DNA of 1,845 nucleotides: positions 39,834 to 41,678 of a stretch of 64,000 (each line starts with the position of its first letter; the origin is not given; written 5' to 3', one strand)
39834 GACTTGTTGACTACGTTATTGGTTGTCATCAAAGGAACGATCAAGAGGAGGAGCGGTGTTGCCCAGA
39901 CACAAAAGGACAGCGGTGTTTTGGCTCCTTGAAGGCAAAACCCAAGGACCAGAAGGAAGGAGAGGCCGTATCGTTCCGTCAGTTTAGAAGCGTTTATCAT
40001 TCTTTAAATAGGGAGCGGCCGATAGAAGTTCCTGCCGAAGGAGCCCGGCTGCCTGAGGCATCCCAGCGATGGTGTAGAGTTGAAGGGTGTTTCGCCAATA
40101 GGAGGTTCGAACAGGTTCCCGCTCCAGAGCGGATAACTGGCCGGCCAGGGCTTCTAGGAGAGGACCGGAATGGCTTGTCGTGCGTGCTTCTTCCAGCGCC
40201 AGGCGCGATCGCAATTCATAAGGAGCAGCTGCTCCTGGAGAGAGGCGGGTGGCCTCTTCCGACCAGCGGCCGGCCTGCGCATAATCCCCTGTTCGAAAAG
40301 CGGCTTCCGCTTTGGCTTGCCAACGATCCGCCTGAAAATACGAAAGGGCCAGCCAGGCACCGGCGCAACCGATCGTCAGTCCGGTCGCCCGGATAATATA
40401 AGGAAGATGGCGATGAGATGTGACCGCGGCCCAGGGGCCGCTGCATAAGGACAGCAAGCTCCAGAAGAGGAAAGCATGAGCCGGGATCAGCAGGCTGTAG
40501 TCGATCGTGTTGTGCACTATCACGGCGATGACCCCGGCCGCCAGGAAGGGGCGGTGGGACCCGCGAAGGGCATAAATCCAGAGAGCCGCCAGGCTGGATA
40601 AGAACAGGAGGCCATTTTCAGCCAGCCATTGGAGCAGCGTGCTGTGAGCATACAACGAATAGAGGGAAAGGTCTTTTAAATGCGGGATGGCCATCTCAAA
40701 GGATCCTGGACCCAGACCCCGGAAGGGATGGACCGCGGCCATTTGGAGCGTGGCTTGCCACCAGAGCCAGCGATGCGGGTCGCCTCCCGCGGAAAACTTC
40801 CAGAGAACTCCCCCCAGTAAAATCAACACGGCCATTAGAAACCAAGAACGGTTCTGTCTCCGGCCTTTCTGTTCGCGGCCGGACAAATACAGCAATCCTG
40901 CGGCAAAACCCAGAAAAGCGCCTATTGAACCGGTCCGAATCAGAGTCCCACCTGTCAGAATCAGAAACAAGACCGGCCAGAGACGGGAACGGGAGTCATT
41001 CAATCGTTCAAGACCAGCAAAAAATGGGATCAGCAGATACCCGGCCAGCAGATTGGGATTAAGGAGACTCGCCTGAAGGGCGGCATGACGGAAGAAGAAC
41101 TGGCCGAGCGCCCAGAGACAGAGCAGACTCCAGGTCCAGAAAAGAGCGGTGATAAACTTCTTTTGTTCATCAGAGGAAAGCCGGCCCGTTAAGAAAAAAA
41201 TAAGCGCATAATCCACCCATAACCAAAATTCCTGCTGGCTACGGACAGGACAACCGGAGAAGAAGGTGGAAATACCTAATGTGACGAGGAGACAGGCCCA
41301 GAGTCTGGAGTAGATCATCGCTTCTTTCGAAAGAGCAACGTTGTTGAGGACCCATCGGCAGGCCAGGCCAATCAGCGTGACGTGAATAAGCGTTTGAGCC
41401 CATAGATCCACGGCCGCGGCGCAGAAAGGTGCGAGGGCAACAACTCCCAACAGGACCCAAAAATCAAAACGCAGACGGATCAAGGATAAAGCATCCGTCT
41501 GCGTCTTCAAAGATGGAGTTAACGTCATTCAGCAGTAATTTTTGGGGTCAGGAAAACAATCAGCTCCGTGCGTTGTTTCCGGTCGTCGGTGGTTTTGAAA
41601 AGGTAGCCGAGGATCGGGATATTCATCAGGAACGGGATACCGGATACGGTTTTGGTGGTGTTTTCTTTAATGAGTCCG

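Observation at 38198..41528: Two tandem Wzy_C (O-antigen-ligase/PglL-like)-TPR genes translationally coupled to pilQ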

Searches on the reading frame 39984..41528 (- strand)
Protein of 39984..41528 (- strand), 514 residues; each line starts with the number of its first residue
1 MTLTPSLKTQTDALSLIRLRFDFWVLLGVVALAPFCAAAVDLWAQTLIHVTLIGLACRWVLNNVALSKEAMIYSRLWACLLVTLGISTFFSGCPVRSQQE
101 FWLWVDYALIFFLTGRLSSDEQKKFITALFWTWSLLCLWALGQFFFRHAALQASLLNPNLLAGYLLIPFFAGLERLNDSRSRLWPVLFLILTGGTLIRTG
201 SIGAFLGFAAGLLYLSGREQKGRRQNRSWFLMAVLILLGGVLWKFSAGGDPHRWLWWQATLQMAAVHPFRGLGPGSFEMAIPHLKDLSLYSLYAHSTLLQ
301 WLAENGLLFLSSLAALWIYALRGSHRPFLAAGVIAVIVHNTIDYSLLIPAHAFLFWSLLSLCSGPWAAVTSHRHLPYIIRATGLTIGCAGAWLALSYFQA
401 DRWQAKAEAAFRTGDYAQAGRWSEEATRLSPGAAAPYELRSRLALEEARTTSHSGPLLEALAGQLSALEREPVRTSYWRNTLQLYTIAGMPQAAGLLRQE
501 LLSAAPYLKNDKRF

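Call 6: search_protein_families(library=pfam, proteins=[window:39984-41528:-], max_evalue=0.01)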
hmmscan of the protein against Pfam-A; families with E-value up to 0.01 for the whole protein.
window:39984-41528:- (514 aa): 1 family
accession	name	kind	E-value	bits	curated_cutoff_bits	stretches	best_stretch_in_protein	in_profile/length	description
PF04932.20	Wzy_C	-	7.3e-09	36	31.7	1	188-308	2-143/149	O-Antigen ligase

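Call 7: search_protein_families(library=ncbifam, proteins=[window:39984-41528:-], max_evalue=0.01)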
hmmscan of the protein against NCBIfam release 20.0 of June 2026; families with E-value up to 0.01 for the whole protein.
window:39984-41528:- (514 aa): 0 families

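Call 8: find_homologous_proteins(query=window:39984-41528:-)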
Query window:39984-41528:- (514 aa): 15 proteins with E <= 0.001 among 8000 candidates.
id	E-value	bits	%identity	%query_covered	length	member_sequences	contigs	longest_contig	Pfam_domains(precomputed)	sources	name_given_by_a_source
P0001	0.0e+0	1152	100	100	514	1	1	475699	PF04932.21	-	-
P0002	3.9e-76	275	37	96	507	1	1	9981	PF04932.21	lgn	-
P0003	9.8e-74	267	35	94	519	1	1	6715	PF04932.21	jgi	jgi:O-antigen ligase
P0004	3.5e-19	87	31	87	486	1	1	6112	PF04932.21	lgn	-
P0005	2.7e-17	81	31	65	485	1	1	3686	PF04932.21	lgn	-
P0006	3.5e-17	81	33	47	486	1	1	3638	PF04932.21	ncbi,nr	ncbi:MAG: O-antigen ligase family protein [Elusimicrobia bacterium]|nr:O-antigen ligase family prote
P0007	8.9e-15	73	31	78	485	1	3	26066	PF04932.21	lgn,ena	-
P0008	4.5e-14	70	32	58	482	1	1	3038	PF04932.21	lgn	-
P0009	8.6e-12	63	28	82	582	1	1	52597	PF14559.13,PF13431.13,PF13371.13,PF00515.35,PF13432.13,PF13181.13,PF07719.24,PF04932.21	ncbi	-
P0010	2.5e-11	61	29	69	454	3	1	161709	PF04932.21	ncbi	-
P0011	3.4e-11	61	28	69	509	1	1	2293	PF04932.21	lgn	-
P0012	7.1e-11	60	27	68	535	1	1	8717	PF04932.21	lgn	-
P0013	2.0e-6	45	31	54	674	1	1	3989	PF13428.13,PF13181.13,PF07719.24,PF04932.21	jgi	jgi:tetratricopeptide (TPR) repeat protein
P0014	3.2e-6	45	31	54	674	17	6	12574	PF13428.13,PF13181.13,PF07719.24,PF04932.21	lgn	-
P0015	4.7e-5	41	33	31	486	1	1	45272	-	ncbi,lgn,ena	-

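Call 12: find_encoding_contigs(protein=P0002, flank=10000, max_places=3)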
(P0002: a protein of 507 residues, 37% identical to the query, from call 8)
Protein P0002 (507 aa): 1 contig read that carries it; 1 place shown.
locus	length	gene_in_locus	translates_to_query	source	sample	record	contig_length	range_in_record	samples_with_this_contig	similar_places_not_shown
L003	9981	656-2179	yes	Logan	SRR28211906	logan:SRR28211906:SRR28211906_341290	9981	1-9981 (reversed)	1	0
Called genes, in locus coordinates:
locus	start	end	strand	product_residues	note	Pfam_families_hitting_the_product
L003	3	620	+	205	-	?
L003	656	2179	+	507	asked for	PF04932:Wzy_C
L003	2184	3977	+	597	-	PF00515:TPR_1 (faint), PF07719:TPR_2 (faint), PF13414:TPR_11 (faint), PF13428:TPR_14 (faint), PF13431:TPR_17 (faint), PF04932:Wzy_C, PF14559:TPR_19, PF21033:RMD1-3 (weak), +1 more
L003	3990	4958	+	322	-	PF03706:LPG_synthase_TM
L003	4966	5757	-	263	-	PF13489:Methyltransf_23, PF08241:Methyltransf_11 (weak), PF08242:Methyltransf_12, PF13649:Methyltransf_25 (faint)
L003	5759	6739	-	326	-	PF00535:Glycos_transf_2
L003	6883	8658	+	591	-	-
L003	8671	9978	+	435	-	PF01943:Polysacc_synt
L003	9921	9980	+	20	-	?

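Call 13: find_encoding_contigs(protein=P0009, flank=10000, max_places=2)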
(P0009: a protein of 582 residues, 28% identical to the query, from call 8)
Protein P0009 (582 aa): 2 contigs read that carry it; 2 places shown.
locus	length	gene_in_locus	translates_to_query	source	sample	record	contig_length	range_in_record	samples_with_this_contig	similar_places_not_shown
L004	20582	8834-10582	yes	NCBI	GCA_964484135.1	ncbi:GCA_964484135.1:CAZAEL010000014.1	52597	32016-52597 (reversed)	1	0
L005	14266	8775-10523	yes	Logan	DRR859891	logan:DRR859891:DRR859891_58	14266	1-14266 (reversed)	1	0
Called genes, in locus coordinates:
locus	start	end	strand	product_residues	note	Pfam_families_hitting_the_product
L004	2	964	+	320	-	?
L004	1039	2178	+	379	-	PF22904:NOMO1-like_2nd (faint), PF09430:EMC7_beta-sandw (faint), PF13620:CarboxypepD_reg (weak), PF13715:CarbopepD_reg_2 (weak)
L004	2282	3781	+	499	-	PF13231:PMT_2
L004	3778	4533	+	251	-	PF00535:Glycos_transf_2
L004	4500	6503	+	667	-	PF13231:PMT_2, PF26626:DUF8201 (weak)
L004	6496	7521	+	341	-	PF00953:Glycos_transf_4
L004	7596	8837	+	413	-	PF01593:Amino_oxidase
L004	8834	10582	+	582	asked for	PF14559:TPR_19 (faint), PF04932:Wzy_C, PF13371:TPR_9 (faint), PF07719:TPR_2 (faint), PF13181:TPR_8 (faint), PF13431:TPR_17 (faint), PF00515:TPR_1 (faint), PF13432:TPR_16 (weak)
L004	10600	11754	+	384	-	PF13439:Glyco_transf_4, PF13477:Glyco_trans_4_2 (weak), PF13579:Glyco_trans_4_4, PF00534:Glycos_transf_1, PF13692:Glyco_trans_1_4, PF13524:Glyco_trans_1_2 (weak)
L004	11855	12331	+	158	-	PF02620:YceD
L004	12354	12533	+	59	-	PF01783:Ribosomal_L32p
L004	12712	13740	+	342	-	PF02504:FA_synthesis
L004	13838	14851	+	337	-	PF08545:ACP_syn_III, PF08541:ACP_syn_III_C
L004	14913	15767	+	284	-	PF01555:N6_N4_Mtase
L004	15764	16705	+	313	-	PF00698:Acyl_transf_1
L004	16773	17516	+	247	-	PF00106:adh_short, PF08659:KR, PF13561:adh_short_C2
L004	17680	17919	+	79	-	PF14573:PP-binding_2 (weak), PF00550:PP-binding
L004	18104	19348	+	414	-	PF00109:ketoacyl-synt, PF02801:Ketoacyl-synt_C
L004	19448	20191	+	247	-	PF22935:RM44_endonuclase (weak), PF14622:Ribonucleas_3_3, PF00636:Ribonuclease_3, PF14709:DND1_DSRM (faint), PF00035:dsrm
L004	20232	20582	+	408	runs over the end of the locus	PF02771:Acyl-CoA_dh_N, PF02770:Acyl-CoA_dh_M, PF00441:Acyl-CoA_dh_1, PF22924:ACOX_C_alpha1, PF08028:Acyl-CoA_dh_2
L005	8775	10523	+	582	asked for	PF14559:TPR_19 (faint), PF04932:Wzy_C, PF13371:TPR_9 (faint), PF07719:TPR_2 (faint), PF13181:TPR_8 (faint), PF13431:TPR_17 (faint), PF00515:TPR_1 (faint), PF13432:TPR_16 (weak)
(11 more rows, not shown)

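Call 14: find_encoding_contigs(protein=P0007, flank=10000, max_places=2)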
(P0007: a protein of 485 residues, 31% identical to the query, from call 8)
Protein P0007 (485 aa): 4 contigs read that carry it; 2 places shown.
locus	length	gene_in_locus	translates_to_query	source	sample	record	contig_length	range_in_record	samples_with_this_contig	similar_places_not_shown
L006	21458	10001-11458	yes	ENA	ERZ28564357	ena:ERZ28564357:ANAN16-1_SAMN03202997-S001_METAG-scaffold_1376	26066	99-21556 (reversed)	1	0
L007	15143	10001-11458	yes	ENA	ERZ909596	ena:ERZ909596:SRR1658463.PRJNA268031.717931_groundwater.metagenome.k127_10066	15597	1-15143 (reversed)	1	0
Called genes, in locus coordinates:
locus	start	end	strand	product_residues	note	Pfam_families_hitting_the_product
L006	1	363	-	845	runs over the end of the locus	-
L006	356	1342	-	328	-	PF01408:GFO_IDH_MocA, PF22725:GFO_IDH_MocA_C3, PF02894:GFO_IDH_MocA_C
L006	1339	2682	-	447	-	PF00202:Aminotran_3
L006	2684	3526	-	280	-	-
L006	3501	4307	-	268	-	PF12804:NTP_transf_3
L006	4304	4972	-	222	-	PF00702:Hydrolase, PF13419:HAD_2, PF13242:Hydrolase_like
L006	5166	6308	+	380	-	PF11104:PilM_2, PF14450:FtsA (weak)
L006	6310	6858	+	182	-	PF05137:PilN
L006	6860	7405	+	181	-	PF04612:T2SSM (faint), PF04350:PilO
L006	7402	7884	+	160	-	-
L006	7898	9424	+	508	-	PF11741:AMIN, PF07660:STN (faint), PF03958:Secretin_N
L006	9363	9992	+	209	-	PF00263:Secretin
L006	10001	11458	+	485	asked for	PF04932:Wzy_C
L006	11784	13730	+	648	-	-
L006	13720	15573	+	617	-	-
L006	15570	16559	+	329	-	PF03706:LPG_synthase_TM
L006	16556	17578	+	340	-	PF03966:Trm112p (faint), PF13489:Methyltransf_23, PF13649:Methyltransf_25, PF13847:Methyltransf_31, PF08241:Methyltransf_11, PF08242:Methyltransf_12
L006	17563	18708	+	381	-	PF13439:Glyco_transf_4, PF13579:Glyco_trans_4_4, PF00534:Glycos_transf_1, PF13692:Glyco_trans_1_4, PF13524:Glyco_trans_1_2 (weak)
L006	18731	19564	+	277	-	PF05050:Methyltransf_21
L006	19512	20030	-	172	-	-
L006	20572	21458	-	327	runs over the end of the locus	?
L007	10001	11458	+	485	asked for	PF04932:Wzy_C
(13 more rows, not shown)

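Call 16: find_encoding_contigs(protein=P0010, flank=10000, max_places=2)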
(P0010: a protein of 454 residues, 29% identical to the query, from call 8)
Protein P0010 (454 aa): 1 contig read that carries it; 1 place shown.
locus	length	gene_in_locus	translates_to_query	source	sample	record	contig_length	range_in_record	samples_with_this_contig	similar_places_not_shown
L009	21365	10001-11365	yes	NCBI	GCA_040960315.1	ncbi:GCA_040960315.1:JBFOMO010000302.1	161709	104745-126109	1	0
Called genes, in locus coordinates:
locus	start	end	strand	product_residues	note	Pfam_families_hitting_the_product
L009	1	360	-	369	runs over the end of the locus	PF01066:CDP-OH_P_transf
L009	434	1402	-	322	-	PF01408:GFO_IDH_MocA, PF02894:GFO_IDH_MocA_C (weak), PF22725:GFO_IDH_MocA_C3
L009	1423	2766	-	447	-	PF00202:Aminotran_3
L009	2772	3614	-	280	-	-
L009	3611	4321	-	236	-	PF00483:NTP_transferase (weak), PF12804:NTP_transf_3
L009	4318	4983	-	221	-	PF00702:Hydrolase, PF13419:HAD_2, PF13242:Hydrolase_like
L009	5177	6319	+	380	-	PF11104:PilM_2, PF06723:MreB_Mbl (weak), PF14450:FtsA, PF11104:PilM_2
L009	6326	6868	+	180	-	PF05137:PilN (weak)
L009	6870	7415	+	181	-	PF04612:T2SSM (faint), PF04350:PilO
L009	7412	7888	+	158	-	-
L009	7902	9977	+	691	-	PF11741:AMIN (faint), PF03958:Secretin_N, PF00263:Secretin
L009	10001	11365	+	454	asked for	PF04932:Wzy_C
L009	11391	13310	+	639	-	-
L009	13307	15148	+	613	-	-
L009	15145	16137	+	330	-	PF03706:LPG_synthase_TM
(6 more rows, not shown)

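Call 22: search_solved_structures(query=window:39984-41528:-, max_evalue=1, show_alignments=2)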
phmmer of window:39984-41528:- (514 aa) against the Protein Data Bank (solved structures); distinct sequences matched with E-value up to 1: 5.
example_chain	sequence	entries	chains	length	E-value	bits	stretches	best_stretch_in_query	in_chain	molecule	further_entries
1na0_A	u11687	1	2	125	0.23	13.6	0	396-437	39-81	designed protein CTPR3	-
9qhc_A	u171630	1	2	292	0.33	13.1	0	400-480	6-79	Engineered tetratricopeptide repeat protein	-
3kd7_A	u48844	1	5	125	0.33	13.1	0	400-439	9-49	CTPR390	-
2fo7_A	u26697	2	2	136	0.72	12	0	398-438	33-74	SYNTHETIC CONSENSUS TPR PROTEIN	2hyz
8ch0_A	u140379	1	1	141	0.8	11.8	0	395-436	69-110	Consensus tetratricopeptide repeat protein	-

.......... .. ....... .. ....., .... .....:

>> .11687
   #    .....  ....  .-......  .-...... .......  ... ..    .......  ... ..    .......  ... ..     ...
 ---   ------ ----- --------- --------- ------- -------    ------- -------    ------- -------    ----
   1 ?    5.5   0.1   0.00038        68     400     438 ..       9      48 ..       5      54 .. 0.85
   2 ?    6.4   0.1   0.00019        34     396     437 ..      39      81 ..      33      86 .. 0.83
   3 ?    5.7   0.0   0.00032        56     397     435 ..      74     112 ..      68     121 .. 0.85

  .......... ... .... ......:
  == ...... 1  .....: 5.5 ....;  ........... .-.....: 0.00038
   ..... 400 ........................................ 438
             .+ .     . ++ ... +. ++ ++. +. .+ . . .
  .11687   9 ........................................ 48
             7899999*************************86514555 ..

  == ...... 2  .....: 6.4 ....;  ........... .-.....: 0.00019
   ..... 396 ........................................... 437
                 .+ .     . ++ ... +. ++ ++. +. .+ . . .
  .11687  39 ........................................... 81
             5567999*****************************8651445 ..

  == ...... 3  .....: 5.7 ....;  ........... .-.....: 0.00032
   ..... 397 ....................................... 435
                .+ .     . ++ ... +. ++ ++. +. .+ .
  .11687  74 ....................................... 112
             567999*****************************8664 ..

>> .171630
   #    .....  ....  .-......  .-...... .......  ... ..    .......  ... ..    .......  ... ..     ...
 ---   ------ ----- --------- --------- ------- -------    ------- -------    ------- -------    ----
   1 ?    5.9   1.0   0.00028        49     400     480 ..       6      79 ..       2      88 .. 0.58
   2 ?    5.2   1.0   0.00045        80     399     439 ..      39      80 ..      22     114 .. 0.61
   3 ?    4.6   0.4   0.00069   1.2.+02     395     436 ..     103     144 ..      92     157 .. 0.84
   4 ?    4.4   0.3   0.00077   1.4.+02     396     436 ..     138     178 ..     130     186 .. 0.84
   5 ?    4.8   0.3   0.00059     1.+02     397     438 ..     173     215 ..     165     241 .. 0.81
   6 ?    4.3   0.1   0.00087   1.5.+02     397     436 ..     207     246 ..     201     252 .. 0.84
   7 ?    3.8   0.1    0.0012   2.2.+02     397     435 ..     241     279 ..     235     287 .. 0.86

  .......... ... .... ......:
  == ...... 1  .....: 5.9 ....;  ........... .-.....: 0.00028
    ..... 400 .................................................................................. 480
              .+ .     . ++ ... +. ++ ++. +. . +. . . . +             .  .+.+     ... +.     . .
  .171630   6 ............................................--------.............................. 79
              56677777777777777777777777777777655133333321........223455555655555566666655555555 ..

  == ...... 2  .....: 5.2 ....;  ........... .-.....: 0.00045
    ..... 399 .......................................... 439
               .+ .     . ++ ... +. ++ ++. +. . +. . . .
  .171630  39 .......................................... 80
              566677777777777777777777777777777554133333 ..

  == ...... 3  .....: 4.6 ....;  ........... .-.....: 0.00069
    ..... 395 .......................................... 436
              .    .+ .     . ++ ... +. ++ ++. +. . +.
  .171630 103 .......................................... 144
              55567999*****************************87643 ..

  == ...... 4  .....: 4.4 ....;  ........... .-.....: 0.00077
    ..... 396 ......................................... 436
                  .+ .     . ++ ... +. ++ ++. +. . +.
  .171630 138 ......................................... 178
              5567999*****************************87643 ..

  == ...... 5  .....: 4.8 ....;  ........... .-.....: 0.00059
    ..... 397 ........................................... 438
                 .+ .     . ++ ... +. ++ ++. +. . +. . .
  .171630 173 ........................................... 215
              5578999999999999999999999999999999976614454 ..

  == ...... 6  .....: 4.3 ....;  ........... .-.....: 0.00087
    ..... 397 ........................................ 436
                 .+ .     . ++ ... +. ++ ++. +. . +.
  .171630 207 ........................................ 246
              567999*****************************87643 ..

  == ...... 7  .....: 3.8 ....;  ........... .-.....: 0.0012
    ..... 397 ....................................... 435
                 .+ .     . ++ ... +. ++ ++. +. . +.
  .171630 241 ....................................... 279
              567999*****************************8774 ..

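Call 31: find_related_loci(query=A3, collection=genome_contigs, flank=10000)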
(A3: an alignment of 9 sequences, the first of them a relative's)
Query A3 (514 aa) in genome_contigs; peptide patterns used: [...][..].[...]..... (x = any residue, [..] = any of these).
51 stretches matched a pattern; 26 encode a relative of the query (tblastn E <= 1e-3); 26 distinct loci.
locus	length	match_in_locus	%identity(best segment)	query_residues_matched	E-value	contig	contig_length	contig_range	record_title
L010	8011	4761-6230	27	30-489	1e-26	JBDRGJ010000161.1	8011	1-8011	MAG: bacterium isolate MEGAHIT-group-1.427 k141_10955881, whole genome shotgun sequence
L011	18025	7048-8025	33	29-363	4e-23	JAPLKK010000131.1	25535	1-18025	MAG: Elusimicrobia bacterium isolate LacPavin_0818_WC55_MAG_67_8 LacPavin_0818_WC55_scaffold_640500, whole genome shotgu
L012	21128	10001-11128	29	110-500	5e-17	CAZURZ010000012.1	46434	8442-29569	MAG TPA_asm: uncultured Elusimicrobia sp. isolate SRP287453_co1_212 genome assembly, contig: NODE_1170_length_46434_cov_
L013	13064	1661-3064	30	23-494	2e-16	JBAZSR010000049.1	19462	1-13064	MAG: Elusimicrobiota bacterium isolate SO_2017_GW1_178 NODE_10764_length_19462_cov_1.142074_OW334_2017, whole genome sho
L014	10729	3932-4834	28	201-509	4e-16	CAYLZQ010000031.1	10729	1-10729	MAG TPA_asm: uncultured Elusimicrobia bacterium isolate binchicken_co21_239 genome assembly, contig: NODE_5025_length_10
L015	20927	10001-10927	32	123-445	8e-16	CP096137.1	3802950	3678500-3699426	MAG: Elusimicrobiota bacterium isolate JAD_PAG50586_1 chromosome, complete genome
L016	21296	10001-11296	27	41-462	2e-15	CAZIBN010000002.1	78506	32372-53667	MAG TPA_asm: uncultured Elusimicrobia sp. isolate binchicken_co186_163 genome assembly, contig: NODE_225_length_78506_co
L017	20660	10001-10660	33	252-476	2e-15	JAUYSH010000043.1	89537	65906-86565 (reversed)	MAG: Elusimicrobiota bacterium isolate C5_metabat.bin.68 C5_k141_39634, whole genome shotgun sequence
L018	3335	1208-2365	29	76-476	1e-14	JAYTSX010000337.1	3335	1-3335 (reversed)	MAG: Elusimicrobiota bacterium isolate GFS_5282 GFS_5282_336, whole genome shotgun sequence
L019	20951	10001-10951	27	41-365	6e-14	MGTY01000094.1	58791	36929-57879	MAG: Elusimicrobia bacterium GWA2_69_24 gwa2_scaffold_522, whole genome shotgun sequence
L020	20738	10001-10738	32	252-494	2e-13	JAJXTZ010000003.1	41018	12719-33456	MAG: bacterium isolate BP4.bin73 NODE_834_length_41018_cov_2.797779, whole genome shotgun sequence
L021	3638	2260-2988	33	252-492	2e-13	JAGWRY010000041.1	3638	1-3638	MAG: Elusimicrobia bacterium isolate REEB337 k141_395119, whole genome shotgun sequence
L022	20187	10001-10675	33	232-459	4e-13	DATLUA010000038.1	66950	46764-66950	MAG TPA_asm: Elusimicrobiota bacterium isolate SMAG_U13971 k141_27704, whole genome shotgun sequence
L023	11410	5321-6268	28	41-363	4e-13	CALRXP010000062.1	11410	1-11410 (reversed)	MAG: Candidatus Endomicrobium trichonymphae isolate JJ-MEM5D2-223-10-m2-bin112 genome assembly, contig: JJ-MEM5D2-223-C7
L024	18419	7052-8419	27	29-495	2e-15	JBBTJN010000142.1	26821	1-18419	MAG: Elusimicrobiota bacterium isolate H52-bin097_1 H52_bin097_1_000000000142, whole genome shotgun sequence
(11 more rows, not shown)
